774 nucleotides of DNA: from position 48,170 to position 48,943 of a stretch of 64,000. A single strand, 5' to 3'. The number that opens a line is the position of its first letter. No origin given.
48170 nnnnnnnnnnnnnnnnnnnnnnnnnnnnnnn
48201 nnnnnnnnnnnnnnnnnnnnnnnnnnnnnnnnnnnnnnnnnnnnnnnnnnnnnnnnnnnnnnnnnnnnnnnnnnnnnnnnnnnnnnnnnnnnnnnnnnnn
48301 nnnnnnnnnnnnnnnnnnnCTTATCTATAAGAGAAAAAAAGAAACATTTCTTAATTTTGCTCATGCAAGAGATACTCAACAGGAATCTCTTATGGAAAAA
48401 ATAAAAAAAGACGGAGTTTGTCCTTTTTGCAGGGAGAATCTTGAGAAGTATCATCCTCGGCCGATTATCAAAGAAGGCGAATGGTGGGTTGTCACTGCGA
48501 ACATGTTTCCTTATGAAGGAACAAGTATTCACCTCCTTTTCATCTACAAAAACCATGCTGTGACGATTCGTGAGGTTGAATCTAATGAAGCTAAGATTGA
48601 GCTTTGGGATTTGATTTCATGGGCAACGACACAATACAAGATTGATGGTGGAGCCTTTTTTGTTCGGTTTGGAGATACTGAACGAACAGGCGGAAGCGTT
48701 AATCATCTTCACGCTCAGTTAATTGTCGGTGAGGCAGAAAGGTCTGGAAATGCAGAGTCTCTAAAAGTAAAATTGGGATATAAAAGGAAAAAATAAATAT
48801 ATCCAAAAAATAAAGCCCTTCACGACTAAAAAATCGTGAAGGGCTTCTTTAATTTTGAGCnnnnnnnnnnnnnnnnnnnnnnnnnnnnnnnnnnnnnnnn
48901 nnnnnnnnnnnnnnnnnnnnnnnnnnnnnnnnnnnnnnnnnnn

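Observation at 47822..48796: Dihydrofolate reductase fused to a GalT-branch HIT (HxHxQ) domain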

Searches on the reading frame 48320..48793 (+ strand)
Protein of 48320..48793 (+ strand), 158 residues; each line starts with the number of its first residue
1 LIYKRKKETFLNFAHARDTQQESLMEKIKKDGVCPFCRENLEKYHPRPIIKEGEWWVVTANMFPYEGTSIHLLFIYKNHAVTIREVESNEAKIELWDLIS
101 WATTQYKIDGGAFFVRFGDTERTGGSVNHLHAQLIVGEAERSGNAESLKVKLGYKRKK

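Call 3: search_protein_families(library=pfam, proteins=[window:48320-48793:+], max_evalue=0.1)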
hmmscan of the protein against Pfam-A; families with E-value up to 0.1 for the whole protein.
window:48320-48793:+ (158 aa): 3 families
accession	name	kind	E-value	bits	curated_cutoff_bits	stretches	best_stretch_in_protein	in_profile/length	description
PF11969.13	DcpS_C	-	0.03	15.2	24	1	36-92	4-57/114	Scavenger mRNA decapping enzyme C-term binding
PF21928.1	XLF_CC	-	0.043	14.1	27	0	11-30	14-33/53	XLF protein coiled-coil region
PF24921.1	RING_XB3-XBAT31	-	0.083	13.4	50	0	24-42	38-56/57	E3 ubiquitin-protein ligase XB3/XBAT31 RING finger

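Call 4: search_protein_families(library=ncbifam, proteins=[window:48320-48793:+], max_evalue=0.1)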
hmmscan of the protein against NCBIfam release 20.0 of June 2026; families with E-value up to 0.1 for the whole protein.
window:48320-48793:+ (158 aa): 1 family
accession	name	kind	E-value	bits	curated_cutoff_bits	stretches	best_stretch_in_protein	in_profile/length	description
NF004799.0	PRK06148.1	subfamily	0.055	11.4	1128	1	107-139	510-542/1015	hypothetical protein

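Call 5: search_solved_structures(query=window:48320-48793:+, max_evalue=10, show_alignments=3)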
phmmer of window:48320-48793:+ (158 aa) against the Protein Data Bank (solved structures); distinct sequences matched with E-value up to 10: 4.
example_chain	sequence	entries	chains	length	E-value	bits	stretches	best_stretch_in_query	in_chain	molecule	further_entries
4ap4_A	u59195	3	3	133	0.074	16.2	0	22-47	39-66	E3 UBIQUITIN LIGASE RNF4 | E3 UBIQUITIN-PROTEIN LIGASE RNF4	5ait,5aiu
5uvm_A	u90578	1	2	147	0.2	14.8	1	33-101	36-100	Histidine triad (HIT) protein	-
3oj7_A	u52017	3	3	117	0.24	14.6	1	34-137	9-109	Putative histidine triad family protein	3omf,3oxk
6d6j_A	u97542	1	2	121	0.74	13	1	46-137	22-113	HIT family hydrolase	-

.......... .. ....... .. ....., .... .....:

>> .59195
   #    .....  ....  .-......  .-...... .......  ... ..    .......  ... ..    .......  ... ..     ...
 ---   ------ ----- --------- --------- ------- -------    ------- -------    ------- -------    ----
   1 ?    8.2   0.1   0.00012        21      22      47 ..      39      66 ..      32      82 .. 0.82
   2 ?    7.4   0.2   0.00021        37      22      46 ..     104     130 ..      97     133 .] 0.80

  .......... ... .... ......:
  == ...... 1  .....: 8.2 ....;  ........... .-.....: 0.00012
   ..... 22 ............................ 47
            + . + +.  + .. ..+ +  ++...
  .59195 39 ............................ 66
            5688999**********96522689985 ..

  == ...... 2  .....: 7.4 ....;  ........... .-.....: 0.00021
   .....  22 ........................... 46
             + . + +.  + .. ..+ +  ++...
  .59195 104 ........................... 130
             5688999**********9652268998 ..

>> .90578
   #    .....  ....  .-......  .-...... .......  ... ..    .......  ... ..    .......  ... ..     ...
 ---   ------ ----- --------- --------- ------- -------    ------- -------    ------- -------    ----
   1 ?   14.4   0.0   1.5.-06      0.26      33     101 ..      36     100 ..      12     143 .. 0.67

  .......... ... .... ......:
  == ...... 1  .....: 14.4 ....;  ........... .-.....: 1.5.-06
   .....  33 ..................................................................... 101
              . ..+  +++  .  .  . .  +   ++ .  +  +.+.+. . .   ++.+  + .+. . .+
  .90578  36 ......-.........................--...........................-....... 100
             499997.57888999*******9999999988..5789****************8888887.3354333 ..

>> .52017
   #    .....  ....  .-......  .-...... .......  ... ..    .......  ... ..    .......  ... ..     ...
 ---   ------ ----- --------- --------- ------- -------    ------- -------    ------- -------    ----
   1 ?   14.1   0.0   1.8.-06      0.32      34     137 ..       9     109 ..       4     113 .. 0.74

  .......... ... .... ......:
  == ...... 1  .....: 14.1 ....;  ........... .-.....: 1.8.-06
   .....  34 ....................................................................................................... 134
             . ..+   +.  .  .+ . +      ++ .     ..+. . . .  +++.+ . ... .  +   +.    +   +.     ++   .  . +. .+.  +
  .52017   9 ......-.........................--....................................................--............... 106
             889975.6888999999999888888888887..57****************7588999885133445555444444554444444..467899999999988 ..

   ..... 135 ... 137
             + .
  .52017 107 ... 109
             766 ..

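Call 6: find_homologous_proteins(query=window:48320-48793:+, max_evalue=0.001)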
Query window:48320-48793:+ (158 aa): 158 proteins with E <= 0.001 among 168 candidates; the best 120 are listed.
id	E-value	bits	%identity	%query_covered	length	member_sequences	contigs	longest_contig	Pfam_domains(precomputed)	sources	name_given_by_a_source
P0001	2.1e-56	208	60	97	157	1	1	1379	-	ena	-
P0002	4.5e-53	197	55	96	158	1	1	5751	PF11969.14,PF01230.30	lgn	-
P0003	3.3e-52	195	56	97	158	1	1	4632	-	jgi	jgi:ATP adenylyltransferase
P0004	3.5e-50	188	57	92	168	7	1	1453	-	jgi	jgi:diadenosine tetraphosphate (Ap4A) HIT family hydrolase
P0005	2.5e-49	185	53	96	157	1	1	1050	-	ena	-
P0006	6.8e-49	184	56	97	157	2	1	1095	PF11969.14,PF01230.30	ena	-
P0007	4.7e-48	181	53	99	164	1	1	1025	-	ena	-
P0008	5.0e-48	181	55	94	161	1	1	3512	-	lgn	-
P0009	2.1e-47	179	54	94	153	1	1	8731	-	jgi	-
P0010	2.9e-47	178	53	95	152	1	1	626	-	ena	-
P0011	3.0e-47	178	57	93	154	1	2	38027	-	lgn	-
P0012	7.5e-47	177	55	92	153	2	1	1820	-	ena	-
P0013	4.0e-46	175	52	97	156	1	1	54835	-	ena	-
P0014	7.8e-46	174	53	93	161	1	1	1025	-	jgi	jgi:diadenosine tetraphosphate (Ap4A) HIT family hydrolase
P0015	1.1e-45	173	54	97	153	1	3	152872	-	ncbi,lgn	ncbi:MAG: hypothetical protein WD509_00430 [Candidatus Paceibacterota bacterium]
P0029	3.3e-43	165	52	92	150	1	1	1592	PF11969.14,PF01230.30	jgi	-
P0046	2.1e-41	159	51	96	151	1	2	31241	PF11969.14,PF01230.30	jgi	jgi:diadenosine tetraphosphate (Ap4A) HIT family hydrolase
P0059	2.0e-40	156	46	95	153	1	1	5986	PF01230.30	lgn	-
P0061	2.5e-40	156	51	95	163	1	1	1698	PF11969.14,PF01230.30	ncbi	-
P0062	2.9e-40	156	50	95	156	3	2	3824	PF01230.30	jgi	-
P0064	3.0e-40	156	51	95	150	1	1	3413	PF01230.30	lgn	-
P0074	5.2e-38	148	47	97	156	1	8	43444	PF01230.30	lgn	-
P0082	1.8e-36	143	46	98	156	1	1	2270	PF01230.30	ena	-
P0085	1.3e-35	141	44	91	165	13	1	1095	PF01230.30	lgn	-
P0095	2.6e-34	136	47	90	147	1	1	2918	PF11969.14,PF01230.30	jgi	jgi:diadenosine tetraphosphate (Ap4A) HIT family hydrolase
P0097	8.9e-34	135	45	92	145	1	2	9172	PF11969.14,PF01230.30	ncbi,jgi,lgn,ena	-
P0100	1.3e-33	134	41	97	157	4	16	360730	-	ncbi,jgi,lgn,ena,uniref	ncbi:hypothetical protein SDC9_148015 [bioreactor metagenome]|jgi:diadenosine tetraphosphate (Ap4A) 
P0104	3.7e-33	133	49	82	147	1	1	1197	PF11969.14,PF01230.30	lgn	-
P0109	4.6e-32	129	44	96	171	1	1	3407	PF11969.14,PF01230.30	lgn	-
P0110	6.1e-32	129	43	96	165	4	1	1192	PF11969.14,PF01230.30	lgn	-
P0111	6.6e-32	129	46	78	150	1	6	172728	PF11969.14,PF01230.30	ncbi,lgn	-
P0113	1.2e-31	128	44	85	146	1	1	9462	PF11969.14,PF01230.30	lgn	-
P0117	1.5e-31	127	45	85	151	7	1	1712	PF11969.14,PF01230.30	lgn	-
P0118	2.6e-31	127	50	82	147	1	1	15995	PF11969.14,PF01230.30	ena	-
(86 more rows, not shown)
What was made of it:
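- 48335..48793 (+): HIT domain (aa 169-321): a single HIT repeat with an extra N-terminal helix and a basic C-terminal tail (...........). More than 150 stand-alone homologues of ~150 aa (call 6).
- JGI pipelines name some stand-alone homologues 'ATP adenylyltransferase' (call 6).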

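Call 14: find_encoding_contigs(protein=P0015, flank=5000, max_places=1)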
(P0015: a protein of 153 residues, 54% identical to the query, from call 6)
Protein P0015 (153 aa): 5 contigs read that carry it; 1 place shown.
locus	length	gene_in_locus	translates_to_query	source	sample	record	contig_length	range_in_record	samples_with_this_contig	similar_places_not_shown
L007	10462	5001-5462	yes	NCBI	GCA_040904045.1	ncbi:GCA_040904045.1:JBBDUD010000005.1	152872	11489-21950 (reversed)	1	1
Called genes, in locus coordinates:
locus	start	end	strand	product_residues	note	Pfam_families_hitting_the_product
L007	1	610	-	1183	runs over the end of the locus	PF00133:tRNA-synt_1, PF09334:tRNA-synt_1g (weak), PF00300:His_Phos_1, PF00133:tRNA-synt_1, PF01406:tRNA-synt_1e (faint), PF09334:tRNA-synt_1g (weak), PF08264:Anticodon_1, PF19302:DUF5915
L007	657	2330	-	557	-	PF03485:Arg_tRNA_synt_N, PF00750:tRNA-synt_1d, PF05746:DALR_1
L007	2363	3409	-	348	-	PF11141:DUF2914 (weak)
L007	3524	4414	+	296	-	PF00303:Thymidylat_synt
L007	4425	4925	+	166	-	PF00186:DHFR_1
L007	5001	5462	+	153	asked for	-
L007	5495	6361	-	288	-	PF00383:dCMP_cyt_deam_1, PF14437:MafB19-deam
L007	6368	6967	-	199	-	PF01467:CTP_transf_like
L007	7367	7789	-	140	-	PF03946:Ribosomal_L11_N, PF00298:Ribosomal_L11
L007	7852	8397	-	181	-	PF02357:NusG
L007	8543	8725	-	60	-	PF00584:SecE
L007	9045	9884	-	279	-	PF04402:SIMPL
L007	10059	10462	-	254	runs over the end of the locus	PF02683:DsbD_TM, PF13386:DsbD_2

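Call 15: find_encoding_contigs(protein=P0100, flank=5000, max_places=2)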
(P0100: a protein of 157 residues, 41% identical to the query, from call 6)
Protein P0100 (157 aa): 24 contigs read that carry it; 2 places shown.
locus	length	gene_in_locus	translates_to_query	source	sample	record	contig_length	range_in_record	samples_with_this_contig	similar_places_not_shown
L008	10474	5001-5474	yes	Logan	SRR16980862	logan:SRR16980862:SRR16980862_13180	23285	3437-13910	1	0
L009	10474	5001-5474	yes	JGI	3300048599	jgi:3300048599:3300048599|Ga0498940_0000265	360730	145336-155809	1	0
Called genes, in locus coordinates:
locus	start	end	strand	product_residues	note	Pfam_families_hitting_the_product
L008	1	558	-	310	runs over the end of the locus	-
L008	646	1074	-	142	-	PF00692:dUTPase, PF22769:DCD (weak)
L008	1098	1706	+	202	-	PF23023:Anti-Pycsar_Apyc1 (weak), PF00753:Lactamase_B, PF12706:Lactamase_B_2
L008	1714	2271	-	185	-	PF00186:DHFR_1, PF01872:RibD_C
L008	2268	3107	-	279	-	PF01996:F420_ligase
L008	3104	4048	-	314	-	PF08282:Hydrolase_3, PF05116:S6PP (weak)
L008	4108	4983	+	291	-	PF00303:Thymidylat_synt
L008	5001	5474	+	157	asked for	-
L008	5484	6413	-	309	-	PF00383:dCMP_cyt_deam_1, PF14437:MafB19-deam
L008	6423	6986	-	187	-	PF01467:CTP_transf_like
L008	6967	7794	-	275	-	PF02540:NAD_synthase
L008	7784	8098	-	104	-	-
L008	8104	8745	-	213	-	PF01467:CTP_transf_like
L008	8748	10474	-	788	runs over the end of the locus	PF01751:Toprim, PF01131:Topoisom_bac, PF01396:Zn_ribbon_Top1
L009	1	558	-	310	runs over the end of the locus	-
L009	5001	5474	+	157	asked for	-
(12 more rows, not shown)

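Call 21: search_solved_structures(query=A1, max_evalue=1, show_alignments=3)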
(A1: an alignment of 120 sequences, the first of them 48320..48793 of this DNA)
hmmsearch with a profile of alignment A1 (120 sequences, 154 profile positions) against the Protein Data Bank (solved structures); distinct sequences matched with E-value up to 1: 59.
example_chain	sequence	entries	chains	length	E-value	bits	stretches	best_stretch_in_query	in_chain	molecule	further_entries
5uvm_A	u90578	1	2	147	4.7e-05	26.3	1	30-134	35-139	Histidine triad (HIT) protein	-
3oj7_A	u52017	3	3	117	6.5e-05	25.9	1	30-136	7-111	Putative histidine triad family protein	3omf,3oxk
3l7x_A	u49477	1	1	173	7.4e-05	25.7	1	65-140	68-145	Putative Hit-like protein involved in cell-cycle regulation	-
4zgl_A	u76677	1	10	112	8e-05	25.6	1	65-140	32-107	Uncharacterized HIT-like protein HP_0404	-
9uch_A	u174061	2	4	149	0.00018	24.4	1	69-135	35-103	Bis(5'-adenosyl)-triphosphatase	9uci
6d6j_A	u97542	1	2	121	0.00043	23.2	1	65-136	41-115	HIT family hydrolase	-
4inc_A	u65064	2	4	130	0.00045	23.2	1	43-135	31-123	Histidine triad nucleotide-binding protein 2, mitochondrial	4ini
5km5_A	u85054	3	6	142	0.00057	22.8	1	43-135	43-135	Histidine triad nucleotide-binding protein 2, mitochondrial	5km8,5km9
1fhi_A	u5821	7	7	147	0.0007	22.5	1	69-136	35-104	FRAGILE HISTIDINE TRIAD PROTEIN | FRAGILE HISTIDINE PROTEIN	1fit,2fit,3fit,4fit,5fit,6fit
6yi0_AAA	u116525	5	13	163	0.00083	22.3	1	44-135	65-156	Histidine triad nucleotide-binding protein 2, mitochondrial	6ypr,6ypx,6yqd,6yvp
3imi_A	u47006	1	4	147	0.0011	21.8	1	65-139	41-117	HIT family protein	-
4egu_A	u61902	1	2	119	0.0027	20.6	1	67-136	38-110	histidine triad (HIT) protein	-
6af2_A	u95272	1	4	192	0.0046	19.9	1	55-132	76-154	HIT domain-containing protein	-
1y23_A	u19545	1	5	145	0.0052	19.7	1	65-137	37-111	Histidine triad protein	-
3ksv_A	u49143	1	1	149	0.0068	19.3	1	66-140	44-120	Uncharacterized protein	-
1ems_A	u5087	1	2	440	0.017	18.1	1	51-151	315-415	NIT-FRAGILE HISTIDINE TRIAD FUSION PROTEIN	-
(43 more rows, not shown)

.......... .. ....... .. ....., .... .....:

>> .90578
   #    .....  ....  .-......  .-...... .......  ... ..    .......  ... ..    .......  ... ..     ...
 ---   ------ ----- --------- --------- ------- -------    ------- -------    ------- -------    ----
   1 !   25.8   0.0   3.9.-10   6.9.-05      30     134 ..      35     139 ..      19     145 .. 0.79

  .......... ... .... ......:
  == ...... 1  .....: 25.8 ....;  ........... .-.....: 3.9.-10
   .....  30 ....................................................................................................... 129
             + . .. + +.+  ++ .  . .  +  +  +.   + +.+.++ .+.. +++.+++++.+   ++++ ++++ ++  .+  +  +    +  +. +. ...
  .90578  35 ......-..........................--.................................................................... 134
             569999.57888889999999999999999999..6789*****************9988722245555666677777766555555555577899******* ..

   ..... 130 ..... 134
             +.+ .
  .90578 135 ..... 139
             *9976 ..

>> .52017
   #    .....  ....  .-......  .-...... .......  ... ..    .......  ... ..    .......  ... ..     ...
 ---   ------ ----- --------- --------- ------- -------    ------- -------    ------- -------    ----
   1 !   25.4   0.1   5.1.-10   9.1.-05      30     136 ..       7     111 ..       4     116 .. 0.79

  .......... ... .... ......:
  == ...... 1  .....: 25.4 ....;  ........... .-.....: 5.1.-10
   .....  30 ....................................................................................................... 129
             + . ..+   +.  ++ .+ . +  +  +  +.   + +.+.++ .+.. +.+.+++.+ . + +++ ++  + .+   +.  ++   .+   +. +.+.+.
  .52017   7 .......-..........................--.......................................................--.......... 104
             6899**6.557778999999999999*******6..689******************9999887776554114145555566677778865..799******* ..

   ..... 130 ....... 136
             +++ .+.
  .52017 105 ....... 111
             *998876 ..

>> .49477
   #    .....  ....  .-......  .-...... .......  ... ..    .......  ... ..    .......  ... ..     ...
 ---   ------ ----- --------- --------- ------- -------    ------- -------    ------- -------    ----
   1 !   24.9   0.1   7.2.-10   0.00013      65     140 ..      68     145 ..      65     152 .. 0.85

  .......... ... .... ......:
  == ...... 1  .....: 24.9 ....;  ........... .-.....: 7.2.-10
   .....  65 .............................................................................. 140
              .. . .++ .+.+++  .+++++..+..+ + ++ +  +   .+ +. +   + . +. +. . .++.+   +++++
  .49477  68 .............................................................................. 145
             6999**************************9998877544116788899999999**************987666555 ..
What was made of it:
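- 48335..48793 (+): Profile against PDB HIT chains gives E 5e-5 (call 21).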

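Call 26: search_protein_families(library=pfam, alignment_id=A1, max_evalue=0.01)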
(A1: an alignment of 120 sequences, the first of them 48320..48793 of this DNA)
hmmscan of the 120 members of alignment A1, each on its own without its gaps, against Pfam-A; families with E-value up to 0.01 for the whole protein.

A. member 1, window:48320-48793:+ (158 aa): 0 families

B. families by the number of members that match (of 120 scanned): 9 families
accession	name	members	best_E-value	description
PF01230.28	HIT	73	5e-09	HIT domain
PF11969.13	DcpS_C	51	9.2e-10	Scavenger mRNA decapping enzyme C-term binding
PF16285.10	DUF4931_N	17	0.00013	Domain of unknown function (DUF4931) N-terminal domain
PF04677.20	CwfJ_C_1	11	3.6e-05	Protein similar to CwfJ C-terminus 1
PF04423.19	Rad50_zn_hook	3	0.0018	Rad50 zinc hook motif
PF17488.7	Herpes_glycoH_C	1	0.0005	Herpesvirus glycoprotein H C-terminal domain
PF17474.7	U71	1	0.0027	Tegument protein UL11 homolog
PF19677.4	DUF6179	1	0.0077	Family of unknown function (DUF6179)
PF21360.3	PylC-like_N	1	0.0086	PylC-like, N-terminal domain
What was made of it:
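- On HIT superfamily: However, 73 of 120 homologues hit PF01230 at E<0.01 (call 26), and the family profile hits PDB HIT chains at E 5e-5 (call 21).
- On GalT branch of HIT superfamily: No Pfam GalT, ATP_transf or Ap4A_phos hit in 120 members; only weak DUF4931_N hits in 17 (call 26).
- No member hits the Pfam GalT, ATP_transf or Ap4A_phos models (call 26).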
